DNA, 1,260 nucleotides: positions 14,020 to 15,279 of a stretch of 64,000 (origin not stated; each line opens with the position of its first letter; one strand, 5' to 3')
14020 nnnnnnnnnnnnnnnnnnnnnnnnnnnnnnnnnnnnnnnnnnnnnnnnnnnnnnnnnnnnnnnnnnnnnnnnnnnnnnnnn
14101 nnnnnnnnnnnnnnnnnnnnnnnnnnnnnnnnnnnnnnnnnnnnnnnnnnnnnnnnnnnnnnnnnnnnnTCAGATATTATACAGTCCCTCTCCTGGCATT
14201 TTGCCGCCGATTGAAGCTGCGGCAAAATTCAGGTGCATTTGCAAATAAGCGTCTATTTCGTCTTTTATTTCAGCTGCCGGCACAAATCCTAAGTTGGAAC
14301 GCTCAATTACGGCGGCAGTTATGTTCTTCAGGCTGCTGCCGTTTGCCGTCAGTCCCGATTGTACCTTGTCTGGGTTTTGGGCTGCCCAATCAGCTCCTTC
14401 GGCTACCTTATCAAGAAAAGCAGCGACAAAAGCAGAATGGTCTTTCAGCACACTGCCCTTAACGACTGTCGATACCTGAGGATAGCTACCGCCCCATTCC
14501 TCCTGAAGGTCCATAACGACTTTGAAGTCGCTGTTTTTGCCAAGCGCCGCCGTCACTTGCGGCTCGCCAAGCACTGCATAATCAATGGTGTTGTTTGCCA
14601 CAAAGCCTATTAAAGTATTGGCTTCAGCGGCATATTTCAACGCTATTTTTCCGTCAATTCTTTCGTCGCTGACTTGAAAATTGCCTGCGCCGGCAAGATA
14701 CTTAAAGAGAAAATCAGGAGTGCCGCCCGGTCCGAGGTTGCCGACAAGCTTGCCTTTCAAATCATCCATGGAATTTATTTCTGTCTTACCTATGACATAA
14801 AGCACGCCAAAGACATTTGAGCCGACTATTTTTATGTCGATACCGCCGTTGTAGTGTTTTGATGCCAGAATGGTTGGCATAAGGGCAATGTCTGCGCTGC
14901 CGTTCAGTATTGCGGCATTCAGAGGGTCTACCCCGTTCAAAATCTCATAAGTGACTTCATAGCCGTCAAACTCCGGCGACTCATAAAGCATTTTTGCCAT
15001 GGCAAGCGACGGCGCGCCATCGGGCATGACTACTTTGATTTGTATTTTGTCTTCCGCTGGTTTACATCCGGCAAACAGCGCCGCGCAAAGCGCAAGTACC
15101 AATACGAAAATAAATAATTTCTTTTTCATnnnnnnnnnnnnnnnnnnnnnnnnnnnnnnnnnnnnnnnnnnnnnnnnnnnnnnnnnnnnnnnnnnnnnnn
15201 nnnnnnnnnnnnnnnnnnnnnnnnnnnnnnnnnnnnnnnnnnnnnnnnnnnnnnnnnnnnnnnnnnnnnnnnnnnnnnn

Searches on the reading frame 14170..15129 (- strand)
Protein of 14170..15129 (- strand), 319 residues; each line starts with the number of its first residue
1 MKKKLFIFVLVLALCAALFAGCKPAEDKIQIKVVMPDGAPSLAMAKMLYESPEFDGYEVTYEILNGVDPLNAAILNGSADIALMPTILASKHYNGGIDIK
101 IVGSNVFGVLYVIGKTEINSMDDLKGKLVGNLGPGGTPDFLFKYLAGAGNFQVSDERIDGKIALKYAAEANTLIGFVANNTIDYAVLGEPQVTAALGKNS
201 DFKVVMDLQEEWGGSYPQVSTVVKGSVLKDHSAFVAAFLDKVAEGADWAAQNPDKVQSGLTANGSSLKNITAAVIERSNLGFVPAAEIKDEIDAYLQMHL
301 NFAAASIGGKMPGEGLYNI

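Call 7: search_protein_families(library=pfam, proteins=[window:14170-15129:-], max_evalue=0.01)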
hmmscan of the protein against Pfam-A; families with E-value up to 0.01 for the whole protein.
window:14170-15129:- (319 aa): 2 families
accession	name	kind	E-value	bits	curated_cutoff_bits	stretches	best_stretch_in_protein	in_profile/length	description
PF09084.16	NMT1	-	2.5e-09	37.8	20.5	1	71-255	35-215/216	NMT1/THI5 like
PF04069.17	OpuAC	-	6e-05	23.2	21.2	1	31-243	3-227/257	Substrate binding domain of ABC-type glycine betaine transport system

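Call 8: search_protein_families(library=ncbifam, proteins=[window:14170-15129:-], max_evalue=0.01)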
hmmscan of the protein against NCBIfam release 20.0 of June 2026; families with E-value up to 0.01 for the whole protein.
window:14170-15129:- (319 aa): 1 family
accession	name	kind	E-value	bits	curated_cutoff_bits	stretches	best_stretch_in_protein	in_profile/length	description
TIGR01728.1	SsuA_fam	subfamily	2.2e-15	56.7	163.5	1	63-262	36-229/290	aliphatic sulfonate ABC transporter substrate-binding protein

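Call 11: find_homologous_proteins(query=window:14170-15129:-)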
Query window:14170-15129:- (319 aa): 85 proteins with E <= 0.001 among 3585 candidates.
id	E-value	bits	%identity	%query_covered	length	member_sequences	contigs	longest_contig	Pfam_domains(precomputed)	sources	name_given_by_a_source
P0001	1.1e-203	693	99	100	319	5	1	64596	PF09084.17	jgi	jgi:NitT/TauT family transport system substrate-binding protein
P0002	4.8e-166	569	79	99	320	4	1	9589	PF09084.17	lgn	-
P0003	1.2e-165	568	78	100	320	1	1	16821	PF09084.17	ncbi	-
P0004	9.0e-148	509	77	91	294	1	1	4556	PF09084.17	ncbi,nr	ncbi:MAG: ABC transporter substrate-binding protein, partial [Clostridia bacterium]|nr:ABC transport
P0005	1.4e-86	308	46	99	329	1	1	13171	PF13379.12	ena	-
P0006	2.3e-86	308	47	99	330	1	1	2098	-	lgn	-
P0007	1.4e-85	305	45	99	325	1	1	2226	PF13379.12,PF09084.17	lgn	-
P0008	1.5e-85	305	46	94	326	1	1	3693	PF13379.12,PF09084.17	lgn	-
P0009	3.7e-81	291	43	99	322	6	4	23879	-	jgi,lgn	jgi:NitT/TauT family transport system substrate-binding protein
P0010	1.2e-78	282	45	100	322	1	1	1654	-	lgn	-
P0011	9.0e-76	273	43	100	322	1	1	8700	-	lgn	-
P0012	1.2e-63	233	42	99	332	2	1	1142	PF13379.12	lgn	-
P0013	4.0e-63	231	40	94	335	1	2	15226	-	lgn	-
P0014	1.7e-61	226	39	100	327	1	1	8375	-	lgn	-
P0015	6.1e-61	224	38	99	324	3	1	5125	-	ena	-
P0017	8.0e-58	214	39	99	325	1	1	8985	PF13379.12,PF09084.17,PF12974.13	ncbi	-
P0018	9.1e-58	214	39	99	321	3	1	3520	PF02621.20,PF09084.17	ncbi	ncbi:MAG: ABC transporter substrate-binding protein [Christensenellales bacterium]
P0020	1.2e-57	213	37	99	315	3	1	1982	PF09084.17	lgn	-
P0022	6.3e-57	211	36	98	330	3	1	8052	PF13379.12,PF02621.20,PF09084.17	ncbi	-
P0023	2.0e-56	209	38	99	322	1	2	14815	PF09084.17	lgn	-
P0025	1.1e-55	207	35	94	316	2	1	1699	PF09084.17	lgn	-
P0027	1.8e-55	206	37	99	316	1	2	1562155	PF09084.17,PF12974.13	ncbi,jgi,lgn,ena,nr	ncbi:MAG: ABC transporter substrate-binding protein [Clostridiales bacterium]|nr:ABC transporter sub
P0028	2.1e-55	206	35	94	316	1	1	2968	PF09084.17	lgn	-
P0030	3.4e-55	205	39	99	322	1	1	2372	PF09084.17,PF12974.13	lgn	-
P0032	4.8e-55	205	36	95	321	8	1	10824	PF13379.12,PF09084.17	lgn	-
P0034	3.2e-54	202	38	99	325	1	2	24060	PF02621.20,PF09084.17,PF12974.13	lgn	-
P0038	6.2e-53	198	37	93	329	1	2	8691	PF09084.17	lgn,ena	-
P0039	6.8e-53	198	37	99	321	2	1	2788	PF13379.12,PF02621.20,PF09084.17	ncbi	-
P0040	3.7e-52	195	36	93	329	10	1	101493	PF09084.17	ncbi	-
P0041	4.6e-52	195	47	43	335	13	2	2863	PF09084.17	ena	-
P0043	8.1e-51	191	35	99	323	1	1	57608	PF13379.12,PF09084.17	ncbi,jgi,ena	ncbi:MAG: ABC transporter substrate-binding protein [Clostridia bacterium]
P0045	2.3e-50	190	35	94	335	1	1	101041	PF09084.17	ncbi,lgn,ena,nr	ncbi:MAG: ABC transporter substrate-binding protein [Clostridiales bacterium]|nr:ABC transporter sub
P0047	4.1e-50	189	38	99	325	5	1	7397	PF13379.12,PF02621.20,PF09084.17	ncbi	ncbi:MAG: ABC transporter substrate-binding protein [Clostridia bacterium]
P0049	2.3e-49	186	36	99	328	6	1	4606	PF13379.12,PF09084.17,PF12974.13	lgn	-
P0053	4.8e-46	175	34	91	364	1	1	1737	PF09084.17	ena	-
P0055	1.2e-42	164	33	99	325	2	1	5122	PF09084.17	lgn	-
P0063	7.9e-36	142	32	99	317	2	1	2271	PF13379.12,PF02621.20,PF09084.17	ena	-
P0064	2.2e-34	137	32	99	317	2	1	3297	PF13379.12,PF02621.20,PF09084.17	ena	-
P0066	2.1e-33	134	31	99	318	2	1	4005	PF13379.12,PF02621.20,PF09084.17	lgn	-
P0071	3.1e-31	127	31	97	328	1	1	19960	PF09084.17,PF12974.13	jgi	-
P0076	3.9e-23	100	27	91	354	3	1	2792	PF13379.12,PF02621.20,PF09084.17,PF12974.13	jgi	jgi:NitT/TauT family transport system substrate-binding protein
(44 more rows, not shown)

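Call 13: find_related_loci(query=A1, collection=genome_contigs, flank=10000)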
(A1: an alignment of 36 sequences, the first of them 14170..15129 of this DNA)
Query A1 (319 aa) in genome_contigs; peptide patterns used: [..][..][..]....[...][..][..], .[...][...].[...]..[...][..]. (x = any residue, [..] = any of these).
234 stretches matched a pattern; 184 encode a relative of the query (tblastn E <= 1e-3); the best 80 are kept; 80 distinct loci.
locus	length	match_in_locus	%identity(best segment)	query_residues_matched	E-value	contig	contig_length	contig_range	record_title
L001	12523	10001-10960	78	1-319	1e-172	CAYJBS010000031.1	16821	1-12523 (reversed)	MAG TPA_asm: uncultured Christensenella sp. isolate ERP122455_co1_162 genome assembly, contig: NODE_651_length_16821_cov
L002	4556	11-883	77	29-319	2e-158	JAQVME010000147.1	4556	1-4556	MAG: Clostridia bacterium isolate STF1_126 NODE_79136_length_4556_cov_2.732445_Sandtown_F1, whole genome shotgun sequenc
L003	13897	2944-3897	46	3-317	2e-95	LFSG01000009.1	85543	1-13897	MAG: Clostridiales bacterium DTU072 scaffold8712, whole genome shotgun sequence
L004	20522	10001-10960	43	3-317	6e-87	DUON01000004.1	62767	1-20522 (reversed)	MAG TPA_asm: Clostridiales bacterium isolate AS08sgBPME_178 28337_AS08, whole genome shotgun sequence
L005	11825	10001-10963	40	2-317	2e-70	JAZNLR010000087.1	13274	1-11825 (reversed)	MAG: Clostridia bacterium isolate T1900044669_TS20190135.MAGScoT_cleanbin_000032 SGB_1572_k141_2947575, whole genome sho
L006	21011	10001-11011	40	1-317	6e-68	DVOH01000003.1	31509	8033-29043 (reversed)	MAG TPA_asm: Candidatus Stercoripulliclostridium merdipullorum isolate 23406 CHK104__C109286_L31509_ERR2241852, whole ge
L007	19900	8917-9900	41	3-317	5e-67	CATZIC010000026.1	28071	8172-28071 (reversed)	MAG TPA_asm: uncultured Clostridia bacterium isolate ERR9578231_bin.11_MetaWRAP_v1.3_MAG genome assembly, contig: ERZ185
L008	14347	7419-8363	40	12-318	2e-66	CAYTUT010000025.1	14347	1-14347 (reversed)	MAG TPA_asm: uncultured Christensenellaceae bacterium isolate SRP216815_co1_20 genome assembly, contig: NODE_5282_length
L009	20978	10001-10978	38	3-319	3e-66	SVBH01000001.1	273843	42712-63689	MAG: Erysipelotrichaceae bacterium isolate SIG223 NODE_402_length_273843_cov_4.219903, whole genome shotgun sequence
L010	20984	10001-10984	36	2-318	1e-65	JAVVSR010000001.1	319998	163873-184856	MAG: Clostridia bacterium isolate CGS10Y2-bin112 NODE_11_length_319998_cov_19.407763, whole genome shotgun sequence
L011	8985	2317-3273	39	1-317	4e-65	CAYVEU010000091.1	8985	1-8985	MAG TPA_asm: uncultured Christensenella sp. isolate SRP199465_co2_69 genome assembly, contig: NODE_24524_length_8985_cov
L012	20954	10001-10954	39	1-317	2e-65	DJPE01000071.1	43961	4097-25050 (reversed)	MAG TPA_asm: Christensenella sp. UBA6420 UBA6420_contig_6892, whole genome shotgun sequence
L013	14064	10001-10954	39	1-317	9e-65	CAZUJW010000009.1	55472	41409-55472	MAG TPA_asm: uncultured Christensenella sp. isolate binchicken_co323_70 genome assembly, contig: NODE_372_length_55472_c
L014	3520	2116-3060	39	1-317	1e-64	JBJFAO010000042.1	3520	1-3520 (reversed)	MAG: Christensenellales bacterium isolate LOHA29_bin.008 NODE_14944_length_3520_cov_4.148918, whole genome shotgun seque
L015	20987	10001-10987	38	1-317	2e-64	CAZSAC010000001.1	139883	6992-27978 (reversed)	MAG TPA_asm: uncultured Bacteroidaceae bacterium isolate SRP335695_co1_38 genome assembly, contig: NODE_23_length_139883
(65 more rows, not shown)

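Call 32: search_solved_structures(query=A1, max_evalue=1)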
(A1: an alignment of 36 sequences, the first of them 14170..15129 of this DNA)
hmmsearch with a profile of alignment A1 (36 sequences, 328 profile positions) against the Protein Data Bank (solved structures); distinct sequences matched with E-value up to 1: 19.
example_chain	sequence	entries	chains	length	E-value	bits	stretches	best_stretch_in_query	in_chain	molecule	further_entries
3hn0_A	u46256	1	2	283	3.2e-45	157.9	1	28-324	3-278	Nitrate transport protein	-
3qsl_A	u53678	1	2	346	9.5e-05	24.8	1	122-266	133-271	Putative exported protein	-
4h6d_F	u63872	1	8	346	0.00014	24.3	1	106-137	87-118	Pyrimidine precursor biosynthesis enzyme THI5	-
4h65_A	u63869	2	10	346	0.00026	23.4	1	106-137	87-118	Pyrimidine precursor biosynthesis enzyme THI5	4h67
4esx_A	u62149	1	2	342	0.0088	18.4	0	228-290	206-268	Pyrimidine biosynthesis enzyme THI13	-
4esw_A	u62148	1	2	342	0.01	18.1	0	228-290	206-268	Pyrimidine biosynthesis enzyme THI13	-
3uif_A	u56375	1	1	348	0.09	15.1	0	112-156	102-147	Sulfonate ABC transporter, periplasmic sulfonate-binding protein SsuA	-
4nmy_A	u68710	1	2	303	0.3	13.4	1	225-275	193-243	ABC-type transport system, extracellular solute-binding protein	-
4zv1_A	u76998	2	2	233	0.56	12.5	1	115-159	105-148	AncQR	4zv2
9im5_E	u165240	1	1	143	0.77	12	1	209-298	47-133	Stathmin-4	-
5gon_E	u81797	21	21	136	0.84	11.9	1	209-298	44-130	Stathmin-4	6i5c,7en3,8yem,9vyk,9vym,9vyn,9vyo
7e4p_E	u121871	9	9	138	0.86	11.8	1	209-298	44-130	Stathmin-4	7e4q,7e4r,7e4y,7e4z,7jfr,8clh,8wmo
9ixb_E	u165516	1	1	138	0.86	11.8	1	209-298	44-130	Stathmin-4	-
1sa0_E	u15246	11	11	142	0.91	11.8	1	209-298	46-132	Stathmin 4 | RB3 STATHMIN-LIKE DOMAIN 4 | Stathmin-4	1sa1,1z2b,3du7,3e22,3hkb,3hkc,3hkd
3ut5_E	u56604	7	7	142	0.91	11.8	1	209-298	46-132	Stathmin-4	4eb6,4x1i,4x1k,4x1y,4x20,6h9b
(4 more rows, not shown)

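Call 67: predict_structure(alignment_id=A1)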
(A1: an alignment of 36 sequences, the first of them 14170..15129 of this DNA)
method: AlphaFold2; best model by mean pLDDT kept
length: 319 residues; sequences in the alignment: 36
mean_pLDDT: 94.1   pTM: 0.86
mean pLDDT of the five models: 94.1, 92.7, 91.3, 91.2, 91.2
residues with pLDDT >= 90: 279; 70-90: 31; 50-70: 9; < 50: 0
segments of 3 or more residues with pLDDT < 50: none
pLDDT, mean of each block of 10 residues (from residue 1): 81 79 77 96 97 96 93 96 98 98 95 97 97 93 93 96 96 97 96 93 96 93 98 98 96 95 92 92 97 97 96 96
secondary structure, 60 per line:
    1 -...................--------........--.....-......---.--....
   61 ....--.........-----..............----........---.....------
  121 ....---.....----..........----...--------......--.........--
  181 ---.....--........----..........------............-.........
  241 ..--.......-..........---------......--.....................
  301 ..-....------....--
elements in order: H2-20 E29-36 H39-43 H45-50 E57-64 H67-75 E81-85 H86-94 E99-106 E110-114 H121-124 E128-132 H137-146 E151-153 E162-167 H170-178 E184-188 H191-198 E203-207 H208-212 E219-224 H225-230 H232-242 H245-251 H253-262 H272-277 E280-284 H285-302 H304-307

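Call 70: fold_search(model_id=the predicted structure, library=pdb)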
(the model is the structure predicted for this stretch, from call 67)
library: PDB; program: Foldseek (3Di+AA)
matches with E <= 10: 1669; with E <= 0.001: 1274
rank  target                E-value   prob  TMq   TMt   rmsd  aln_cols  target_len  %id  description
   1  3hn0_B                4.3e-25  1.00  0.78  0.88   3.6       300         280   28  CRYSTAL STRUCTURE OF AN ABC TRANSPORTER (BDI_1369) FROM PARABACTEROIDES DISTASONIS AT 1.75 A RESOLUTION (released 2009-07-07)
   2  3hn0_A                7.1e-25  1.00  0.78  0.88   2.9       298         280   26  CRYSTAL STRUCTURE OF AN ABC TRANSPORTER (BDI_1369) FROM PARABACTEROIDES DISTASONIS AT 1.75 A RESOLUTION (released 2009-07-07)
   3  9ooz                  6.6e-17  1.00  0.65  0.69   4.8       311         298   20  Crystal structure of PqqT Y161W Variant with PQQ bound (released 2025-10-15)
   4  9b1v                  1.6e-16  1.00  0.65  0.69   4.9       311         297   19  Crystal structure of PqqT with PQQ and Gd3+ bound (released 2024-08-21)
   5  9b1u                  2.3e-16  1.00  0.65  0.69   4.9       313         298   19  Crystal structure of PqqT with PQQ bound (released 2024-08-21)
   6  3ix1_A                1.9e-14  1.00  0.58  0.60   5.5       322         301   15  Periplasmic N-formyl-4-amino-5-aminomethyl-2-methylpyrimidine binding protein from Bacillus halodurans (released 2010-10-13)
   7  3ksj                  8.1e-14  1.00  0.59  0.64   5.3       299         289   17  The alkanesulfonate-binding protein SsuA from Xabthomonas axonopodis pv. citri bound to MES (released 2010-10-13)
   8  2x26_B                9.2e-14  1.00  0.68  0.73   4.2       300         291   16  Crystal structure of the periplasmic aliphatic sulphonate binding protein SsuA from Escherichia coli (released 2010-04-14)
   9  6ssy_B                9.2e-14  1.00  0.59  0.63   5.3       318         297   17  Taurine ABC transporter substrate binding protein TauA from E. coli in complex with 2-Aminoethylphosphonic acid (released 2019-12-18)
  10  4nmy_A                1.3e-13  1.00  0.54  0.57   6.5       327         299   15  Crystal Structure of the Thiamin-bound form of Substrate-binding Protein of ABC Transporter from Clostridium difficile (released 2013-12-04)
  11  3ksx                  1.3e-13  1.00  0.59  0.64   5.7       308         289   17  The alkanesulfonate-binding protein SsuA from Xanthomonas axonopodis pv. citri bound to MOPS (released 2010-10-13)
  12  2x26_A                1.6e-13  1.00  0.68  0.70   3.9       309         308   15  Crystal structure of the periplasmic aliphatic sulphonate binding protein SsuA from Escherichia coli (released 2010-04-14)
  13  3un6                  1.7e-13  1.00  0.57  0.62   6.8       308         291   14  2.0 Angstrom Crystal Structure of Ligand Binding Component of ABC-type Import System from Staphylococcus aureus with Zin (released 2011-12-07)
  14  6ssy_A                2.0e-13  1.00  0.59  0.62   5.4       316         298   16  Taurine ABC transporter substrate binding protein TauA from E. coli in complex with 2-Aminoethylphosphonic acid (released 2019-12-18)
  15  3qsl_B                3.9e-13  1.00  0.53  0.52   6.3       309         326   16  Structure of CAE31940 from Bordetella bronchiseptica RB50 (released 2011-03-23)
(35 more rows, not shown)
